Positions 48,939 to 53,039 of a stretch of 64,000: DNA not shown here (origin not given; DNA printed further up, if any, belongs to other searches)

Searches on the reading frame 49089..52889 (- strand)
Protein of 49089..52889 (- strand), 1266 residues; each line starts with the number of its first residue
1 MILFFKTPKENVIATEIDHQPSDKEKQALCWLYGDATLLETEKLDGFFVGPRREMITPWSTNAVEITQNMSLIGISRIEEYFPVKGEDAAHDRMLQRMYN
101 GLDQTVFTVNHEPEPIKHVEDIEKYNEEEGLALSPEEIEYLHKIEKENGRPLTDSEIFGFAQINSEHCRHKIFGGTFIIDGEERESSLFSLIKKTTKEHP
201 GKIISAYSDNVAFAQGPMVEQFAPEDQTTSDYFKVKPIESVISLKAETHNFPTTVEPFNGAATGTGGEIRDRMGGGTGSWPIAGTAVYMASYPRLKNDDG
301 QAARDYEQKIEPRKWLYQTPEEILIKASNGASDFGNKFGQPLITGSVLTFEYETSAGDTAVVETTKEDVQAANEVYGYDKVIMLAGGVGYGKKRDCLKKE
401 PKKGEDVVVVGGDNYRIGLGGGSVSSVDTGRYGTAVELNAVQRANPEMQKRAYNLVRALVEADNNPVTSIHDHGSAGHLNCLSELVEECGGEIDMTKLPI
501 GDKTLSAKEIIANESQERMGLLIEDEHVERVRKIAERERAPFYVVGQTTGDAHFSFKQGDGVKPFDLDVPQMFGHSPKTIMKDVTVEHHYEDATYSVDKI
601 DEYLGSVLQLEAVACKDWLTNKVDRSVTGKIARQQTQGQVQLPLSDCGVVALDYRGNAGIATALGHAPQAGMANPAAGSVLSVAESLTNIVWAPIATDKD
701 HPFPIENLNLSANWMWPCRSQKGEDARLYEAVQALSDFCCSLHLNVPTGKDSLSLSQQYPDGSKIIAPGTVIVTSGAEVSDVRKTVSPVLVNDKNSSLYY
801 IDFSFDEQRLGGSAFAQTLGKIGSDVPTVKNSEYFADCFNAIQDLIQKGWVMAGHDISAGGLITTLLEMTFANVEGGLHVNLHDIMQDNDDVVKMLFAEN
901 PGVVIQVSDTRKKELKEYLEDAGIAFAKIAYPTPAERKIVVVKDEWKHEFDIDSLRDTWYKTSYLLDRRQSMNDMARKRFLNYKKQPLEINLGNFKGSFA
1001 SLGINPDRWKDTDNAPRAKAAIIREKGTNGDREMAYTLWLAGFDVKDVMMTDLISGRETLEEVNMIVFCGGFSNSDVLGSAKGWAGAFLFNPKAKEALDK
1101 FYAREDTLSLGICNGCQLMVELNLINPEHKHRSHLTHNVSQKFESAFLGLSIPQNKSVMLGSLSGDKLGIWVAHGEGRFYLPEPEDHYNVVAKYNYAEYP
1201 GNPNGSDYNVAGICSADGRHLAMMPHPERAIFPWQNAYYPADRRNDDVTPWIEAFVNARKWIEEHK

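Call 14: search_protein_families(library=pfam, proteins=[window:49089-52889:-])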
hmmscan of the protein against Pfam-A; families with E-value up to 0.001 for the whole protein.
window:49089-52889:- (1266 aa): 5 families
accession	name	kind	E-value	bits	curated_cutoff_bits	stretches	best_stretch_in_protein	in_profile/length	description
PF13507.12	GATase_5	-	2.3e-85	286.3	27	1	1018-1262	2-260/260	CobB/CobQ-like glutamine amidotransferase domain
PF22689.1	FGAR-AT_PurM_N-like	-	2.9e-41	141.3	27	1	616-776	2-158/160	FGAR-AT PurM_N-like domain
PF02769.27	AIRS_C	-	2.8e-39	135.2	23.1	2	404-555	3-152/156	AIR synthase related protein, C-terminal domain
PF18072.6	FGAR-AT_linker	-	7.2e-19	68.5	26.6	1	122-171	1-50/50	Formylglycinamide ribonucleotide amidotransferase linker domain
PF18076.6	FGAR-AT_N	-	5.9e-08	33.1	26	1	16-81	7-74/115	Formylglycinamide ribonucleotide amidotransferase N-terminal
